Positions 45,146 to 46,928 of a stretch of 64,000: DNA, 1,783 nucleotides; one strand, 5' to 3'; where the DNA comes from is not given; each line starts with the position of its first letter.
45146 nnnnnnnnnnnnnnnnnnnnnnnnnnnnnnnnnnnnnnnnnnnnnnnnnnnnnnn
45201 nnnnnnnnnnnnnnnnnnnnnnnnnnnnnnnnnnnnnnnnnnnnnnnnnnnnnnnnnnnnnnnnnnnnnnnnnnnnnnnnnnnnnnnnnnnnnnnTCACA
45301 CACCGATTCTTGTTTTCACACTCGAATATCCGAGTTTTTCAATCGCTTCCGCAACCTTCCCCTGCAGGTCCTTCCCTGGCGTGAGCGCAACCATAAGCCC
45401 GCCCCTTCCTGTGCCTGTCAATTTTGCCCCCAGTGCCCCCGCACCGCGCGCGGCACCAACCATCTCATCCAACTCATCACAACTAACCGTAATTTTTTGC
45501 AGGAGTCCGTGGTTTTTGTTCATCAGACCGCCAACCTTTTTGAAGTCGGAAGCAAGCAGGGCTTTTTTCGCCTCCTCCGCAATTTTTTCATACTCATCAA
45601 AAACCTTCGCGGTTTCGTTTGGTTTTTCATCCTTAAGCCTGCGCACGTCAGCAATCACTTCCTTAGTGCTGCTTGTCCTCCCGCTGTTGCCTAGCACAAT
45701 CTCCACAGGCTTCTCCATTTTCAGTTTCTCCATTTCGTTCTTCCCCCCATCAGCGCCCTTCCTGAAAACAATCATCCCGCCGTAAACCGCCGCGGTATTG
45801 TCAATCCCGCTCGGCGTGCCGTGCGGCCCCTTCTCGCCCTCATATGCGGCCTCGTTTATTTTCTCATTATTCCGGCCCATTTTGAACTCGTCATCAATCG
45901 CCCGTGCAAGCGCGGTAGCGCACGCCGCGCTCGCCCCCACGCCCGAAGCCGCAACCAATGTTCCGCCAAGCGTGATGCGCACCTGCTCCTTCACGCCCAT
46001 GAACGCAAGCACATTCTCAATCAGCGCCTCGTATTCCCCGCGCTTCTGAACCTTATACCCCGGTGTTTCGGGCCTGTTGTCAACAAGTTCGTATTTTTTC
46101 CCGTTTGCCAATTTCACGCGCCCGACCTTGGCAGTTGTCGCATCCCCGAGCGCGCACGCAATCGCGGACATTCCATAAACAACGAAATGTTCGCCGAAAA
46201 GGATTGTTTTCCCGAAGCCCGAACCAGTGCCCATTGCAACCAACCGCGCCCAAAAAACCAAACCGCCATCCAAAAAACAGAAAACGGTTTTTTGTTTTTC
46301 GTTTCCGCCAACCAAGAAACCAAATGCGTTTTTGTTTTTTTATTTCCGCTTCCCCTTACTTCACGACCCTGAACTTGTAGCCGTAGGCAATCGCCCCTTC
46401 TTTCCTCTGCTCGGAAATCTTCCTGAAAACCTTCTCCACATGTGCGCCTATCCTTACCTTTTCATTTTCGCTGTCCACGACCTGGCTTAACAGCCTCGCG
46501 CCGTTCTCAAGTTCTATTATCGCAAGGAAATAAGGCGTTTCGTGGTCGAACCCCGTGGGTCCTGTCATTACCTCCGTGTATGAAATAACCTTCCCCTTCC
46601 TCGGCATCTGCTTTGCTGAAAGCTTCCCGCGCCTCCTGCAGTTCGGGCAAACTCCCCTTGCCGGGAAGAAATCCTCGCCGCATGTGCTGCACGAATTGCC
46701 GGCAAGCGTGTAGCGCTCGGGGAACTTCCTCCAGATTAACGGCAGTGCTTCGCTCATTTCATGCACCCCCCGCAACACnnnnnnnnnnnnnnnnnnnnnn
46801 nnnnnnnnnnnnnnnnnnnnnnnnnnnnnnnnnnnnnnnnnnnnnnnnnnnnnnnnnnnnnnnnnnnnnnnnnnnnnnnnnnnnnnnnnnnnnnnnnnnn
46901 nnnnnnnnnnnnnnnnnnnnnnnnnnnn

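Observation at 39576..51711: Complete alternative (trans-anhydromevalonate phosphate) mevalonate pathway in one co-directional gene string, mixing archaeal and bacterial-type enzymes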

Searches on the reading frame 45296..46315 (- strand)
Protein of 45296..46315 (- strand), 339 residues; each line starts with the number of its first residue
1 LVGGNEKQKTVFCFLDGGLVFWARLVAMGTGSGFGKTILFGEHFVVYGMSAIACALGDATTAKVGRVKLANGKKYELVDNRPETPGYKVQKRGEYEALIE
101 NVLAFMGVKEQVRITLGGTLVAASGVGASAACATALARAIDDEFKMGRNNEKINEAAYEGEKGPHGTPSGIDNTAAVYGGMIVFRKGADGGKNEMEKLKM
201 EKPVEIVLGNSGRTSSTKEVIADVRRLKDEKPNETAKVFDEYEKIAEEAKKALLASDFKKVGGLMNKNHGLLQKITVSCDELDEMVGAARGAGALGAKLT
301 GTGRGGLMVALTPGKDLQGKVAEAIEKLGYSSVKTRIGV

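Call 3: search_protein_families(library=pfam, proteins=[window:45296-46315:-])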
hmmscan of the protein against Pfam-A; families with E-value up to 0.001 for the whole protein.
window:45296-46315:- (339 aa): 2 families
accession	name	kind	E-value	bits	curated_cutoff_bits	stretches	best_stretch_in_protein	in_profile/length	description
PF08544.19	GHMP_kinases_C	-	1.7e-12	48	21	1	250-329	2-83/85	GHMP kinases C terminal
PF00288.32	GHMP_kinases_N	-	1.6e-10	41.5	22.3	1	104-180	12-87/87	GHMP kinases N terminal domain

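Call 5: search_protein_families(library=ncbifam, proteins=[window:45296-46315:-])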
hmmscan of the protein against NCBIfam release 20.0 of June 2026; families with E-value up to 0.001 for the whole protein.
window:45296-46315:- (339 aa): 17 families
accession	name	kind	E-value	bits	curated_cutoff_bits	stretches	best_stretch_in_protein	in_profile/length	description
TIGR00549.1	mevalon_kin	equivalog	4.8e-68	229.6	163.05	1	35-311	3-276/276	mevalonate kinase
NF003036.0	PRK03926.1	equivalog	3.9e-56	190.3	403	1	32-337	5-291/302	mevalonate kinase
NF003006.0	PRK03817.1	equivalog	1.4e-21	76.9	443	1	198-327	199-327/352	galactokinase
NF002288.1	PRK01212.1-4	equivalog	3.4e-12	46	194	1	99-327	64-280/303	homoserine kinase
NF001816.0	PRK00555.1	equivalog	2.3e-11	43.3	509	1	220-327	231-338/363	galactokinase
NF003705.0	PRK05322.1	equivalog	5.9e-11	41.7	385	1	228-316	263-353/388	galactokinase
TIGR00131.1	gal_kin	equivalog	2.6e-10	39.8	226.65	1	238-325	275-362/388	galactokinase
NF040957.1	Arch_PMK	equivalog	5.1e-10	39.4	500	1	124-329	92-301/316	phosphomevalonate kinase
NF040725.1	panto_kin_Meth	equivalog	1.1e-09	37.6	380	1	88-247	64-218/286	pantoate kinase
NF003472.0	PRK05101.1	equivalog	1.1e-07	31.1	499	1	210-327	240-358/382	galactokinase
TIGR01220.1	Pmev_kin_Gr_pos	equivalog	1.6e-07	30.8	165.7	1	194-329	206-346/358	phosphomevalonate kinase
NF049969.1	GlMnHpPKinHddA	equivalog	4.8e-07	29.5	600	1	122-311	108-303/338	D-glycero-D-manno-heptose 7-phosphate kinase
NF009948.0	PRK13412.1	equivalog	1.6e-05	22.8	721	1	96-314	713-939/974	bifunctional fucokinase/fucose-1-phosphate guanylyltransferase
NF002870.0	PRK03188.1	equivalog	2.2e-05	23.3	286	1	102-330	84-288/310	4-(cytidine 5'-diphospho)-2-C-methyl-D-erythritol kinase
TIGR00191.1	thrB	equivalog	7e-05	21.8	168.25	1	102-217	70-178/304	homoserine kinase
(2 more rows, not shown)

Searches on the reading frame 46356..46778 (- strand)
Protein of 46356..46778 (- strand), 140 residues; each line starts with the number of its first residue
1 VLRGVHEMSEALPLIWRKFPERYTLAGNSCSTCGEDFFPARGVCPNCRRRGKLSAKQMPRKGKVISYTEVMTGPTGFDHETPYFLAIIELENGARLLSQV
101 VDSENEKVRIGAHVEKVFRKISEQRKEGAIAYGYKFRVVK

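Call 3: search_protein_families(library=pfam, proteins=[window:46356-46778:-])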
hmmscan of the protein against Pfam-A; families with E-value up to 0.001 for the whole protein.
window:46356-46778:- (140 aa): 2 families
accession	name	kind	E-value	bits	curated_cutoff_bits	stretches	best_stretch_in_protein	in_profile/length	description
PF01796.24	OB_ChsH2_C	-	1.9e-16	60.1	27.1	1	56-119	2-65/65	ChsH2, C-terminal OB-fold domain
PF12172.15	zf-ChsH2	-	1.8e-05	24.8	23.2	1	21-50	5-34/37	ChsH2, rubredoxin-like zinc ribbon domain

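Call 5: search_protein_families(library=ncbifam, proteins=[window:46356-46778:-])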
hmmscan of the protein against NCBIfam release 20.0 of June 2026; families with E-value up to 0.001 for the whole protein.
window:46356-46778:- (140 aa): 1 family
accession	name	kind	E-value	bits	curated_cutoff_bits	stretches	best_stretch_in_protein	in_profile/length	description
NF053627.1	BnzsclthlBbsAGT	equivalog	1.4e-12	47.8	250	1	24-138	35-144/145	benzoylsuccinyl-CoA thiolase subunit BbsA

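Call 72: search_solved_structures(query=window:46356-46757:-, max_evalue=0.001)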
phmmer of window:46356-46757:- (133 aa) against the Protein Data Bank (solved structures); distinct sequences matched with E-value up to 0.001: 9.
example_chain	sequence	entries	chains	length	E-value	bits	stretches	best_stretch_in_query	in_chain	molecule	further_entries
6esq_E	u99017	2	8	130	1.5e-35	125.2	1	8-130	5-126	Pfam DUF35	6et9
5m3k_B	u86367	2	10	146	1e-13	54.7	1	8-129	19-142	2,4-diacetylphloroglucinol biosynthesis protein PhlB | 2,4-diacetylphloroglucinol biosynthesis protein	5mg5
9skh_E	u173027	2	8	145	1e-12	51.4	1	8-129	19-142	2,4-diacetylphloroglucinol biosynthesis protein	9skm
9vbo_H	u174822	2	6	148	1.7e-11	47.5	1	9-131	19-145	2,4-diacetylphloroglucinol biosynthesis protein PhlB family protein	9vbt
7pxp_A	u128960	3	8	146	1.7e-06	31.3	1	18-130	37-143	Benzoylsuccinyl-CoA thiolase subunit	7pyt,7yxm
6htj_A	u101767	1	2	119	1.7e-06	31.3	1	9-117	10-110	Nucleic-acid-binding protein containing a Zn-ribbon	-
9myr_B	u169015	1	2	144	2.4e-06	30.8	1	23-112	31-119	Acyl dehydratase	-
6ok1_B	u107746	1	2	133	2.3e-05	27.6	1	9-107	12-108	ChsH2(DUF35)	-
3irb_A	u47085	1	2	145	0.00022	24.5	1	17-86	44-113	uncharacterized protein from DUF35 family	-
